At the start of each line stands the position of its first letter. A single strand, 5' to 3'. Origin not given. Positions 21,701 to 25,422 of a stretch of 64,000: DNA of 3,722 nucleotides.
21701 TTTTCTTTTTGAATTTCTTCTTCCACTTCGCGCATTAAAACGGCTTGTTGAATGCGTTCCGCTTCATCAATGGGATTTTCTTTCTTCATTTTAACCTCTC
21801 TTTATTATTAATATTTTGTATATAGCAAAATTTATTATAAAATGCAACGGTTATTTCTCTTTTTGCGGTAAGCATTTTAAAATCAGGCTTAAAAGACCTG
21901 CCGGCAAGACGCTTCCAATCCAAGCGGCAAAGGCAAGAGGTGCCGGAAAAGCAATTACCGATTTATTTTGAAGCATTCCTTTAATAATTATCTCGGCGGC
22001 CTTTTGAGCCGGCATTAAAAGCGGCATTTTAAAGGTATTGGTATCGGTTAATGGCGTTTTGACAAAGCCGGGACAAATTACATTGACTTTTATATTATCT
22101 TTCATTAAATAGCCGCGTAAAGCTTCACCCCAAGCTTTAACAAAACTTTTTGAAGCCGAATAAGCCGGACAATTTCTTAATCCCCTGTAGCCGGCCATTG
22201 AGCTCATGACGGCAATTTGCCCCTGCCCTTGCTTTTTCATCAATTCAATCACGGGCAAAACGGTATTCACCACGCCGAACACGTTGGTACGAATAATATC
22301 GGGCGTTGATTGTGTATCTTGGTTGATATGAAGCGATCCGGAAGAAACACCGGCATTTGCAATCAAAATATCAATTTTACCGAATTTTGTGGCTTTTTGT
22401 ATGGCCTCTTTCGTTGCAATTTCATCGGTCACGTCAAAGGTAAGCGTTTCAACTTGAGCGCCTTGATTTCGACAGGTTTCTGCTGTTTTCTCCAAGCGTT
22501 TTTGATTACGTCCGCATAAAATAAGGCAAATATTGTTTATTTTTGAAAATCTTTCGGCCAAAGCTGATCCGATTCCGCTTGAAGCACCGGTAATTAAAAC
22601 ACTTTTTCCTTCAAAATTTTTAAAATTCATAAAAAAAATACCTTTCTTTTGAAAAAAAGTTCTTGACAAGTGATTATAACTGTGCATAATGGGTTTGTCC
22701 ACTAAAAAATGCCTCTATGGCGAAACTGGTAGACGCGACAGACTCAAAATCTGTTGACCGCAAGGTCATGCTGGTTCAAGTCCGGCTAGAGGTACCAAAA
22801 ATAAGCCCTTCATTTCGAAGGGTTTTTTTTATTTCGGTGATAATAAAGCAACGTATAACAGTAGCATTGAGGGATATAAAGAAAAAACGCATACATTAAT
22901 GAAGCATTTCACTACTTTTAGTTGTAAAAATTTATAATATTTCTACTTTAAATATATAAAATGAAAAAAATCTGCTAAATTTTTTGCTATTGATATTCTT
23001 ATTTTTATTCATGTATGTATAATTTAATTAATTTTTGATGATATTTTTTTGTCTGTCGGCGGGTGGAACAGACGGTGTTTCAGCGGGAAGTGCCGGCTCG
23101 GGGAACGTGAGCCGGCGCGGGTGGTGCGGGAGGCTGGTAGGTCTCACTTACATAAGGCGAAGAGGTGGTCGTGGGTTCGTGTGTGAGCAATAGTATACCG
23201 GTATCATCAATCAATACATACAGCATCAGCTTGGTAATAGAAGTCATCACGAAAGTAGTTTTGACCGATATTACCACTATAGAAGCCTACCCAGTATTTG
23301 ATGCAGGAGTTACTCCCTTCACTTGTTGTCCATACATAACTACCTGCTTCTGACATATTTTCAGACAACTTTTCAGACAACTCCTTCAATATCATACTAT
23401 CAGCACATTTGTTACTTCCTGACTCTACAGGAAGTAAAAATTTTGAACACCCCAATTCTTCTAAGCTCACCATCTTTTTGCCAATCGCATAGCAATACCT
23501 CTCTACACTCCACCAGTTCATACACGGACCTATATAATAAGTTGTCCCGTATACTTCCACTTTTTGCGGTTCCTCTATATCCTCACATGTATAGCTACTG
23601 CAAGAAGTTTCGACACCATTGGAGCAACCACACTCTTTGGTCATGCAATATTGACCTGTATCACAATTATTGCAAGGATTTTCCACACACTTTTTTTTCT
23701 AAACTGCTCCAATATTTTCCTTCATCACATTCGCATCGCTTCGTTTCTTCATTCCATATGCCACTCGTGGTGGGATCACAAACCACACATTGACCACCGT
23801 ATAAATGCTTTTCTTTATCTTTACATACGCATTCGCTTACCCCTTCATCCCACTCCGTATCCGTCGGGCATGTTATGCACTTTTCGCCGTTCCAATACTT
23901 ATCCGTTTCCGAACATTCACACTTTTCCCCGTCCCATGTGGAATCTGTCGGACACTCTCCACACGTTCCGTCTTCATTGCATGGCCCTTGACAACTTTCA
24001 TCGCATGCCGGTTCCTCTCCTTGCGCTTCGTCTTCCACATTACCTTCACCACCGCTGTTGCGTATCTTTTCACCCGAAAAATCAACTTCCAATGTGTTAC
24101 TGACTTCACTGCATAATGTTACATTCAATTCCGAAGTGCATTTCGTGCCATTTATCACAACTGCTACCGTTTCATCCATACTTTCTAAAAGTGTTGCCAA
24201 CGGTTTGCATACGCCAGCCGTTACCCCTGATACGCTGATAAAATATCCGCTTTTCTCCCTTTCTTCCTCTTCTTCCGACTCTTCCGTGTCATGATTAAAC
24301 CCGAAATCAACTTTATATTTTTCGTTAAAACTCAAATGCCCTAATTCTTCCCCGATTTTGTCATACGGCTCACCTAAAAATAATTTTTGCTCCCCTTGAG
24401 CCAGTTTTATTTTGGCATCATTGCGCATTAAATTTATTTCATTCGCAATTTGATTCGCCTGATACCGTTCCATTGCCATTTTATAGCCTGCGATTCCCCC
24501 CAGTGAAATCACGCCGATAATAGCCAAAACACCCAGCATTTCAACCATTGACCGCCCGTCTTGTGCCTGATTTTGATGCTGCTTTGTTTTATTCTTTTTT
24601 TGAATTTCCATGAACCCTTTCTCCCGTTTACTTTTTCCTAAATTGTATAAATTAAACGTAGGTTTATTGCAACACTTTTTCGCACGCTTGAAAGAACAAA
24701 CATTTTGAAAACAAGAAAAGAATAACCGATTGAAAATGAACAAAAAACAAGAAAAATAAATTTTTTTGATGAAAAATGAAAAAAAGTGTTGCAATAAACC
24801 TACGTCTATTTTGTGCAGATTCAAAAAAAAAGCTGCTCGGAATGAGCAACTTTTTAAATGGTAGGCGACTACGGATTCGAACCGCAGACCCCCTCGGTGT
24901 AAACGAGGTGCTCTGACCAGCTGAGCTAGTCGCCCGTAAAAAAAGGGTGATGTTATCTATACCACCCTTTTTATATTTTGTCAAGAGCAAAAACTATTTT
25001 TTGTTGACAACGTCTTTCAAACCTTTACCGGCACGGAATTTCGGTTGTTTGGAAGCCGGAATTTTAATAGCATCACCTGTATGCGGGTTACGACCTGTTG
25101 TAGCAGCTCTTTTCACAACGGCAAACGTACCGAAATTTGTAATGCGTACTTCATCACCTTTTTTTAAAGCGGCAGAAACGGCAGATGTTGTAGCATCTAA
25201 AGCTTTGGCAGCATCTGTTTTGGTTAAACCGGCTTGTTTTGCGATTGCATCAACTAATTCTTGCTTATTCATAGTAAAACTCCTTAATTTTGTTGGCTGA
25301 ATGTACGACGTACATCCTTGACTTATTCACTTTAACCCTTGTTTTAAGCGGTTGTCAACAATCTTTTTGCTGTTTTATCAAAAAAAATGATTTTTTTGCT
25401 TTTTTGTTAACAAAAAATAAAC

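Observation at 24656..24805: Perfect 25-bp inverted repeat bracketing 100 bp directly upstream of a pilin-like surface-protein gene: candidate invertible (phase-variable) promoter switch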

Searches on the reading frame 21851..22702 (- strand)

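Call 99: search_protein_families(library=pfam, proteins=[window:21851-22702:-], max_evalue=0.0001)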
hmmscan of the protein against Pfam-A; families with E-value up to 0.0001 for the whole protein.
window:21851-22702:- (283 aa): 6 families
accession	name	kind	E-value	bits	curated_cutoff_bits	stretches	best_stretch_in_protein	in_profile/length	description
PF00106.31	adh_short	-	6.1e-49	166.6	26.6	1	33-221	1-189/195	short chain dehydrogenase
PF13561.12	adh_short_C2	-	5.5e-30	105.1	27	1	39-223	1-185/236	Enoyl-(Acyl carrier protein) reductase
PF08659.16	KR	-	1.8e-13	51.2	22.6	1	35-195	3-163/180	KR domain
PF02719.21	Polysacc_synt_2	-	9.5e-06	25.4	20.2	1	35-148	1-112/293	Polysaccharide biosynthesis protein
PF23441.1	SDR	-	4.7e-05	23.3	27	1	33-222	8-202/258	SDR-like rossmann domain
PF01370.27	Epimerase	-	8.2e-05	22.6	20.9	0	35-172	1-119/240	NAD dependent epimerase/dehydratase family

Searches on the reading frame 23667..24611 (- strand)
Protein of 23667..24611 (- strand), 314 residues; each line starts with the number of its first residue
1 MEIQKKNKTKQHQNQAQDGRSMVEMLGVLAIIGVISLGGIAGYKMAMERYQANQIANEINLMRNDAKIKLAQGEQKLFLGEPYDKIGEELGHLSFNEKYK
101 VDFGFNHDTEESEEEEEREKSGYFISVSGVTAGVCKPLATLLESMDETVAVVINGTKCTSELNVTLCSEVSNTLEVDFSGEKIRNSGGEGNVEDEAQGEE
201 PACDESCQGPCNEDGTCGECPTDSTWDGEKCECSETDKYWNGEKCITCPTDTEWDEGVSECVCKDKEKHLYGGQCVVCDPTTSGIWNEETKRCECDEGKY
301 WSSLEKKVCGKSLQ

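Call 21: find_encoding_contigs(protein=window:23667-24611:-, flank=3000, max_places=10)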
Protein window:23667-24611:- (314 aa): no gene with exactly this product is on record in the collection.

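Call 22: find_homologous_proteins(query=window:23667-24611:-)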
Query window:23667-24611:- (314 aa): 220 proteins with E <= 0.001 among 1044 candidates; the best 120 are listed.
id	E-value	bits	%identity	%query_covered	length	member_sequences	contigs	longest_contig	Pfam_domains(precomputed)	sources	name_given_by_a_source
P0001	9.6e-211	717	100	100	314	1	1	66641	-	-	-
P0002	5.2e-87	310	54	96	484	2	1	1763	-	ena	-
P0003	3.2e-82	295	54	96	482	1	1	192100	-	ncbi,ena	-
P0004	5.9e-82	294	53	93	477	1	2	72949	-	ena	-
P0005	1.6e-80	289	51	97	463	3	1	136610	-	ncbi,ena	-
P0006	2.0e-80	289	50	96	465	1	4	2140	-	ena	-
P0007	1.3e-79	286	52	96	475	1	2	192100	-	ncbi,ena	-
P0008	2.5e-79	285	52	95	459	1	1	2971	-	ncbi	-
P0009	4.1e-79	284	53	93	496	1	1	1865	-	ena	-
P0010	2.2e-77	279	52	95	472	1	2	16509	-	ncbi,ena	-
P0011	7.4e-74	267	51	95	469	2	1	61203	-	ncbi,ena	-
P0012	2.2e-73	266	51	95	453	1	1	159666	-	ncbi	-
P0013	4.0e-73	265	51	95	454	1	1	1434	-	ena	-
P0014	7.4e-73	264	52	95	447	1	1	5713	-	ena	-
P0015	1.1e-70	257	47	97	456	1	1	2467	-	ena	-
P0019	4.8e-69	251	49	89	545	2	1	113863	-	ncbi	-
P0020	8.3e-63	231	67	52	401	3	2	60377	-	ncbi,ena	-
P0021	3.4e-62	229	49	94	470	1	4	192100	-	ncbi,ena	-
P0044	1.8e-42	164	42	78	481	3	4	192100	-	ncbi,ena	-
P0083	4.5e-36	143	44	75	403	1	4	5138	-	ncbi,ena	-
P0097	8.0e-20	90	31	93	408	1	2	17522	-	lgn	-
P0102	1.4e-17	82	41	48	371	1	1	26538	-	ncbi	-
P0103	3.5e-17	81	30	83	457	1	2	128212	-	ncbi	-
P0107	4.5e-14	71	37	54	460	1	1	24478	-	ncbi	-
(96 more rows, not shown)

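Call 23: search_protein_families(library=pfam, proteins=[window:23667-24611:-], max_evalue=0.01)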
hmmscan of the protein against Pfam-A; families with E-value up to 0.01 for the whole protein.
window:23667-24611:- (314 aa): 0 families

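Call 24: find_encoding_contigs(protein=P0021, flank=2500, max_places=10)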
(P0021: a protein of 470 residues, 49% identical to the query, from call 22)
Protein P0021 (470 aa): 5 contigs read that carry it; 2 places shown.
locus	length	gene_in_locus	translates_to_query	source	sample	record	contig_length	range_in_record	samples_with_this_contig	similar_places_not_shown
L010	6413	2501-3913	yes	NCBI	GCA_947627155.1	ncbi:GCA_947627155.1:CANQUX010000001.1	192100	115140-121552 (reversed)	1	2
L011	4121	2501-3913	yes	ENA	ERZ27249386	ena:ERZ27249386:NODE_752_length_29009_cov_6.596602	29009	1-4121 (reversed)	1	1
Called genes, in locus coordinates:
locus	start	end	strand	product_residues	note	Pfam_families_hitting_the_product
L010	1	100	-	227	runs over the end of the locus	PF10858:DUF2659, PF09976:TPR_21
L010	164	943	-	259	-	PF00106:adh_short, PF08659:KR, PF02719:Polysacc_synt_2 (weak), PF13561:adh_short_C2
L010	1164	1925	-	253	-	-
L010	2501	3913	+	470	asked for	-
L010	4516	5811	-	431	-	PF01136:Peptidase_U32, PF16325:Peptidase_U32_C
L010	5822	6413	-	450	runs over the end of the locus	PF00563:EAL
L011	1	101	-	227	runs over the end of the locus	PF10858:DUF2659, PF09976:TPR_21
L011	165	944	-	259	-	PF00106:adh_short, PF08659:KR, PF02719:Polysacc_synt_2 (weak), PF13561:adh_short_C2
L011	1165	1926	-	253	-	-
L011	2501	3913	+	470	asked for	-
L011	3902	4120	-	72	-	?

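Call 25: find_encoding_contigs(protein=P0044, flank=2500, max_places=10)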
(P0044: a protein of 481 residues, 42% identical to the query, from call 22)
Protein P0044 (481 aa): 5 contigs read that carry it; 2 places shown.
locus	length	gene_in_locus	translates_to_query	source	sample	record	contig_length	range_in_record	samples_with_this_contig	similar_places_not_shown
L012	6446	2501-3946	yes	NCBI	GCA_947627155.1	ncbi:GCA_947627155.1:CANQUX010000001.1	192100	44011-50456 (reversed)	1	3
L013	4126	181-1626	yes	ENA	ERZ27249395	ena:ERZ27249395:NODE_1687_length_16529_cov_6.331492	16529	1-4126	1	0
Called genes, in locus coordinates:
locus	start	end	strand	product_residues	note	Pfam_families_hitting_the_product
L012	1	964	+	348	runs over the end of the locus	PF07388:A-2_8-polyST (weak), PF07922:Glyco_transf_52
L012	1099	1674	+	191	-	-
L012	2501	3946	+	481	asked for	-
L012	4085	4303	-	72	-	PF01197:Ribosomal_L31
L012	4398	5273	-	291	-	PF00316:FBPase (faint), PF00459:Inositol_P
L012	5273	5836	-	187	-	PF08207:EFP_N, PF01132:EFP, PF09285:Elong-fact-P_C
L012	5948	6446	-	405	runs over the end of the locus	PF12704:MacB_PCD, PF02687:FtsX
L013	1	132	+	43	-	?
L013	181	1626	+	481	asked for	-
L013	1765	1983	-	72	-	PF01197:Ribosomal_L31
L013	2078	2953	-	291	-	PF00316:FBPase (faint), PF00459:Inositol_P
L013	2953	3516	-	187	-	PF08207:EFP_N, PF01132:EFP, PF09285:Elong-fact-P_C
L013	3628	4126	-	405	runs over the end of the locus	PF12704:MacB_PCD, PF02687:FtsX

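Call 34: search_protein_families(library=ncbifam, proteins=[window:23667-24611:-], max_evalue=0.001)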
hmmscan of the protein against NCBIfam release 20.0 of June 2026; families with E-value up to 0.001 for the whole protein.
window:23667-24611:- (314 aa): 1 family
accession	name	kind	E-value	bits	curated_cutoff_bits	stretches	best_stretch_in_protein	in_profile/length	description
NF047827.1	T3SSXpsH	equivalog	0.00078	19.3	160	0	19-85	2-69/145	type II secretion system protein XpsH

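Call 40: find_encoding_contigs(protein=P0006, flank=1500, max_places=10)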
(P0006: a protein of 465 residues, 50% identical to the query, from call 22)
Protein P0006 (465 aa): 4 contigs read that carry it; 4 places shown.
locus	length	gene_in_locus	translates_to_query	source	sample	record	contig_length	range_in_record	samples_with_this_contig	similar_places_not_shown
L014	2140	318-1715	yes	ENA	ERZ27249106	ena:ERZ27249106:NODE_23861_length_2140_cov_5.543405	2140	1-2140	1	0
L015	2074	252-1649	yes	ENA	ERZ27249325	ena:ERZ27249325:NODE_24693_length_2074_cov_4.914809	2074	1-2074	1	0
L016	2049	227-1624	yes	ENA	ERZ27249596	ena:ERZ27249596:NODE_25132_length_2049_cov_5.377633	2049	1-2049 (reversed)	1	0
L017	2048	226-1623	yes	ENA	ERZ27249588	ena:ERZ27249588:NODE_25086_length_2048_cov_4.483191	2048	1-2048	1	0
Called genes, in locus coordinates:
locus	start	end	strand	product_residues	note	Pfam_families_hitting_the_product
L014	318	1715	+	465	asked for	-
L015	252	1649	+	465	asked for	-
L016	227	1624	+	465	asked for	-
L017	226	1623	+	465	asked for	-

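Call 41: find_encoding_contigs(protein=P0083, flank=1500, max_places=10)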
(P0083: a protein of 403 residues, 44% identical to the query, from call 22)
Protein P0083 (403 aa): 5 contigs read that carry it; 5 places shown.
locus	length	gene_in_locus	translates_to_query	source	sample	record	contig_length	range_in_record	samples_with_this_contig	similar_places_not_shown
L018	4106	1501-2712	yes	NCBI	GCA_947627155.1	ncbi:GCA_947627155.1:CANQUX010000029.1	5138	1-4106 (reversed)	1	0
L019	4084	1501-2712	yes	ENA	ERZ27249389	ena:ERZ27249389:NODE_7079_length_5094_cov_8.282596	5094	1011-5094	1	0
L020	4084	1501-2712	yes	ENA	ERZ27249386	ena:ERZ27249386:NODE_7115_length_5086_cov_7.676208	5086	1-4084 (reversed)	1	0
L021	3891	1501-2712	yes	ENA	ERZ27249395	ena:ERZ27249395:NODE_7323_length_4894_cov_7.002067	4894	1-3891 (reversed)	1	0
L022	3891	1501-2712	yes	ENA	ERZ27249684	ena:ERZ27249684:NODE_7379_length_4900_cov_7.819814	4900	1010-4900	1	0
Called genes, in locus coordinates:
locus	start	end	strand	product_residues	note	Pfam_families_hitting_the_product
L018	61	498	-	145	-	-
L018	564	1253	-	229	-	-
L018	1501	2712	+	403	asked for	-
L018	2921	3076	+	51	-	-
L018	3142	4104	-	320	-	?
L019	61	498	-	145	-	-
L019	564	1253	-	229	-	-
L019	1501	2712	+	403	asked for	-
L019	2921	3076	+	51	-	-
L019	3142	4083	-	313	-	?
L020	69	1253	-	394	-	-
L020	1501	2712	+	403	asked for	-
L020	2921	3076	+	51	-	-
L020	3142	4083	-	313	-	?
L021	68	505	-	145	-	-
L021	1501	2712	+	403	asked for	-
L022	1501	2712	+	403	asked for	-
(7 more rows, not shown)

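Call 69: find_encoding_contigs(protein=P0103, flank=3000, max_places=4)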
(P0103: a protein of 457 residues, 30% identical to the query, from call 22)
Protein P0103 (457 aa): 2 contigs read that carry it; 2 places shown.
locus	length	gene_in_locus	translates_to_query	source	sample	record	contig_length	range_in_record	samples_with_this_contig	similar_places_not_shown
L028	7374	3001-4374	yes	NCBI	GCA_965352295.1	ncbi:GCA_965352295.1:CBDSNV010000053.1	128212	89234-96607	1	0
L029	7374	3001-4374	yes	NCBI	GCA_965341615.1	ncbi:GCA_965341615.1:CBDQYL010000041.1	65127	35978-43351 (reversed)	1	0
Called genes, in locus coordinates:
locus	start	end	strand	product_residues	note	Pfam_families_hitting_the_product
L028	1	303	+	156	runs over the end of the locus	-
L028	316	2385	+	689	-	PF13506:Glyco_transf_21 (weak), PF00535:Glycos_transf_2 (faint), PF13632:Glyco_trans_2_3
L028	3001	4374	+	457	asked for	-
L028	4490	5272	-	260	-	PF03721:UDPG_MGDP_dh_N, PF00984:UDPG_MGDP_dh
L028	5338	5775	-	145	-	PF18910:DUF5665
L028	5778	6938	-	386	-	PF13439:Glyco_transf_4, PF13477:Glyco_trans_4_2 (weak), PF13579:Glyco_trans_4_4, PF00534:Glycos_transf_1, PF13692:Glyco_trans_1_4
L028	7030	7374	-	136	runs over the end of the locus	-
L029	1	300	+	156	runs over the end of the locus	-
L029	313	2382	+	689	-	PF13506:Glyco_transf_21 (weak), PF00535:Glycos_transf_2 (faint), PF13632:Glyco_trans_2_3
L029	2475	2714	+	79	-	-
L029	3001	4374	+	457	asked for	-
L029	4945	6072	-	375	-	PF00933:Glyco_hydro_3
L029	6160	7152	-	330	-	PF00535:Glycos_transf_2, PF10111:Glyco_tranf_2_2, PF13641:Glyco_tranf_2_3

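Call 70: find_encoding_contigs(protein=P0097, flank=3000, max_places=4)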
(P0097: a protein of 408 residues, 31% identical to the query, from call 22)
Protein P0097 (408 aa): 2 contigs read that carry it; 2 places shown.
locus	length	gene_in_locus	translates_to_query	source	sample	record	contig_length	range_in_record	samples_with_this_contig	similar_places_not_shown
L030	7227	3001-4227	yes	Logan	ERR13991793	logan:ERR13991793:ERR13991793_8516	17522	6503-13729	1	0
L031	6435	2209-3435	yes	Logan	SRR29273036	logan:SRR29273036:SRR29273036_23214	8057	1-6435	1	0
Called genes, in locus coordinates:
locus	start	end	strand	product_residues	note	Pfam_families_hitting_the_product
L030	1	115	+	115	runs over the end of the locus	PF03819:MazG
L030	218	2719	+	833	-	PF02861:Clp_N, PF23569:NBD_SMAX1 (weak), PF00004:AAA, PF17871:AAA_lid_9, PF00004:AAA, PF07724:AAA_2, PF07728:AAA_5, PF10431:ClpB_D2-small, +8 more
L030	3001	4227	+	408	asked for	-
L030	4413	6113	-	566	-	PF00916:Sulfate_transp, PF01740:STAS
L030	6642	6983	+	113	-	PF12844:HTH_19 (weak), PF01381:HTH_3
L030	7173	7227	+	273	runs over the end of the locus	PF01928:CYTH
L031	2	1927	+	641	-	?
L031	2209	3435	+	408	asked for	-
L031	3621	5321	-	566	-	PF00916:Sulfate_transp, PF01740:STAS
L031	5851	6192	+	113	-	PF12844:HTH_19 (weak), PF01381:HTH_3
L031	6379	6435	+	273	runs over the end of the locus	PF01928:CYTH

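Call 71: find_encoding_contigs(protein=P0012, flank=3000, max_places=4)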
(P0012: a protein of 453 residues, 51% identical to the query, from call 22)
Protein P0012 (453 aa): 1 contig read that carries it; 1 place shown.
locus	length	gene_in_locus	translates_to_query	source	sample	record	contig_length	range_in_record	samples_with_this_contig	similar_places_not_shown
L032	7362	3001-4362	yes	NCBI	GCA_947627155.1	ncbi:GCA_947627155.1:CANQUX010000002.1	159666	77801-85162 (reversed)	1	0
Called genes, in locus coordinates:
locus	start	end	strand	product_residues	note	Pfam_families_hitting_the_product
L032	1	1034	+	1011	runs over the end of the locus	-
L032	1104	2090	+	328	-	-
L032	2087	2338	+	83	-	-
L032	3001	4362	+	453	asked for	-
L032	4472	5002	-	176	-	PF03729:DUF308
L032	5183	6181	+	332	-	PF12796:Ank_2, PF13637:Ank_4, PF12796:Ank_2, PF13857:Ank_5 (weak), PF00023:Ank, PF13637:Ank_4, PF13857:Ank_5, PF12796:Ank_2, +2 more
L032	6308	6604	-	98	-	-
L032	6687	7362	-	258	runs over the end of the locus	-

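Call 78: find_encoding_contigs(protein=P0020, flank=2000, max_places=6)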
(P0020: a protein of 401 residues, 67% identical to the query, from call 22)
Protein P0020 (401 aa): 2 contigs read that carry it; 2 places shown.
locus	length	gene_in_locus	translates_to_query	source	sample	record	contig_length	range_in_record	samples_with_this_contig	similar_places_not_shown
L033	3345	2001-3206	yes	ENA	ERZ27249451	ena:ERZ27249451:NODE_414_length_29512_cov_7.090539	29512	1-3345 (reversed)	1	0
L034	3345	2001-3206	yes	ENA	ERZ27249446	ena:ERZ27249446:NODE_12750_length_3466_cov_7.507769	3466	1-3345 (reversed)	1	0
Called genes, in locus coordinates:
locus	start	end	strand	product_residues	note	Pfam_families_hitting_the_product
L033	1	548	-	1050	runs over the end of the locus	PF00873:ACR_tran, PF03176:MMPL, PF02355:SecD_SecF_C (weak)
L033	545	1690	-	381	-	PF25919:BSH_CusB (faint), PF25917:BSH_RND, PF25973:BSH_CzcB (weak), PF25885:HH_EMRA (weak), PF25876:HH_MFP_RND, PF25944:Beta-barrel_RND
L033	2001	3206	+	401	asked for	-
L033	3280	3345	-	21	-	?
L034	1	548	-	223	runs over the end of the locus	?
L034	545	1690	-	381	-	PF25919:BSH_CusB (faint), PF25917:BSH_RND, PF25973:BSH_CzcB (weak), PF25885:HH_EMRA (weak), PF25876:HH_MFP_RND, PF25944:Beta-barrel_RND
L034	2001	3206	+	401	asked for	-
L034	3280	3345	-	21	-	?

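Call 79: find_encoding_contigs(protein=P0102, flank=2000, max_places=6)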
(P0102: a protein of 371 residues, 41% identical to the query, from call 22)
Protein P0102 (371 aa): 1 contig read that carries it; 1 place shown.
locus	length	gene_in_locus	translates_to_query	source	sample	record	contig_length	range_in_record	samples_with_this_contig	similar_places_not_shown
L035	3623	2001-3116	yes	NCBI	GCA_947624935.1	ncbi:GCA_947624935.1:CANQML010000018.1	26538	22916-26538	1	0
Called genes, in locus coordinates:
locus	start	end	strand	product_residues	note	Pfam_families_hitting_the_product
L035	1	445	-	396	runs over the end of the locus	PF01996:F420_ligase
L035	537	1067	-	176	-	PF01467:CTP_transf_like (weak)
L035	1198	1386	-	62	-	-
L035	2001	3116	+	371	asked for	-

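Call 81: find_encoding_contigs(protein=P0019, flank=10000, max_places=4)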
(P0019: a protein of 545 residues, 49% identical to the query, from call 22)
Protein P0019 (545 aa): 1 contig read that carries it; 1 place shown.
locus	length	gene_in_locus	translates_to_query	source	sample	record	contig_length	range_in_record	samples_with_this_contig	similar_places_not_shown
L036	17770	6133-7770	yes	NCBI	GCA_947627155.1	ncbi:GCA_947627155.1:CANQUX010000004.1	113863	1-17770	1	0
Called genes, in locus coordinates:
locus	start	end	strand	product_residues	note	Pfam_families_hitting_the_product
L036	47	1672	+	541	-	-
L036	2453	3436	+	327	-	PF20434:BD-FAE, PF07859:Abhydrolase_3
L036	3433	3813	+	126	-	-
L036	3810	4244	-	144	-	-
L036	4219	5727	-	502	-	-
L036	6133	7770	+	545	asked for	-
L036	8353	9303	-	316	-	PF00023:Ank (faint), PF12796:Ank_2, PF13857:Ank_5 (faint), PF13606:Ank_3 (faint), PF12796:Ank_2, PF13637:Ank_4, PF12796:Ank_2, PF13637:Ank_4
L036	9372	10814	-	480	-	PF00512:HisKA, PF02518:HATPase_c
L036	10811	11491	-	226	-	PF00072:Response_reg, PF00486:Trans_reg_C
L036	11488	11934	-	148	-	-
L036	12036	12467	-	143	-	PF07366:SnoaL, PF12680:SnoaL_2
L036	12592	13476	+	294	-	-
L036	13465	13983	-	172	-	PF01451:LMWPc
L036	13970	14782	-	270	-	PF00248:Aldo_ket_red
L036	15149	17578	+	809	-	PF00133:tRNA-synt_1, PF09334:tRNA-synt_1g, PF13603:tRNA-synt_1_2, PF00133:tRNA-synt_1, PF08264:Anticodon_1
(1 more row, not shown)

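Call 82: find_encoding_contigs(protein=P0107, flank=10000, max_places=4)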
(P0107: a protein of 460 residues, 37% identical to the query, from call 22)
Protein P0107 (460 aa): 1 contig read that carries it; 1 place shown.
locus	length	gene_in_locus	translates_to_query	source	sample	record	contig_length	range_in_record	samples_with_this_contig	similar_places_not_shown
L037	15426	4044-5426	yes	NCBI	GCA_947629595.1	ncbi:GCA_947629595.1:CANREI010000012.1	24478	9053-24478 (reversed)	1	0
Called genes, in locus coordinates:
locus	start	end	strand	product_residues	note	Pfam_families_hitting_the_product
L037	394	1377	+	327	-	PF20434:BD-FAE, PF07859:Abhydrolase_3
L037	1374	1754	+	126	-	-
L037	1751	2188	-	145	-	-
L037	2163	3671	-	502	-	-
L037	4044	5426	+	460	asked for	-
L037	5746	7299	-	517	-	-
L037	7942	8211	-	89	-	-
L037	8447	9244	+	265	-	PF00318:Ribosomal_S2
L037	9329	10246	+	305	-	PF25025:EF-Ts_N (weak), PF00889:EF_TS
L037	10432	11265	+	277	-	PF01148:CTP_transf_1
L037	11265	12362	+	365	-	PF02163:Peptidase_M50, PF13180:PDZ_2 (weak), PF00595:PDZ (weak), PF17820:PDZ_6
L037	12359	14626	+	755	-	PF08478:POTRA_1 (faint), PF07244:POTRA, PF01103:Omp85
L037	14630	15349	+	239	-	PF03938:OmpH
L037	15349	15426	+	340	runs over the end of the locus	PF04613:LpxD, PF25084:LbH_EIF2B, PF14602:Hexapep_2 (faint), PF24894:Hexapep_GlmU (weak), PF25087:GMPPB_C, PF00132:Hexapep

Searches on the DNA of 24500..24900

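Call 65: search_rna_families(source=window, start=24500, end=24900, threshold=evalue, max_evalue=1)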
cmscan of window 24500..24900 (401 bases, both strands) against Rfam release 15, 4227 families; matches with E-value up to 1: 4.
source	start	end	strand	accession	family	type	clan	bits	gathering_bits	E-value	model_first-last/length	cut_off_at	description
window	24656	24806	+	RF04088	MIR812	Gene; miRNA;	-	27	80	0.35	27-180/205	no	MIR812 microRNA precursor family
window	24647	24814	+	RF04205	MIR2606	Gene; miRNA;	-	26.3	139.7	0.081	1-165/165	no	MIR2606 microRNA precursor family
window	24619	24722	-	RF04174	MIR4208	Gene; miRNA;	-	23.4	140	0.25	45-145/191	no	MIR4208 microRNA precursor family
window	24653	24808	-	RF04205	MIR2606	Gene; miRNA;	-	23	139.7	0.42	1-165/165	no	MIR2606 microRNA precursor family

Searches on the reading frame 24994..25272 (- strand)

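Call 99: search_protein_families(library=pfam, proteins=[window:24994-25272:-], max_evalue=0.0001)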
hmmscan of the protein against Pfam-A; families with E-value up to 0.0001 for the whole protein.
window:24994-25272:- (92 aa): 2 families
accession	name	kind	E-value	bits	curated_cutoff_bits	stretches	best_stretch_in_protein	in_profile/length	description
PF00216.26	Bac_DNA_binding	-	2.2e-34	118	22.4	1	1-90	1-90/90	Bacterial DNA-binding protein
PF18291.6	HU-HIG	-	1e-07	32.5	26.2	1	2-90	33-119/125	HU domain fused to wHTH, Ig, or Glycine-rich motif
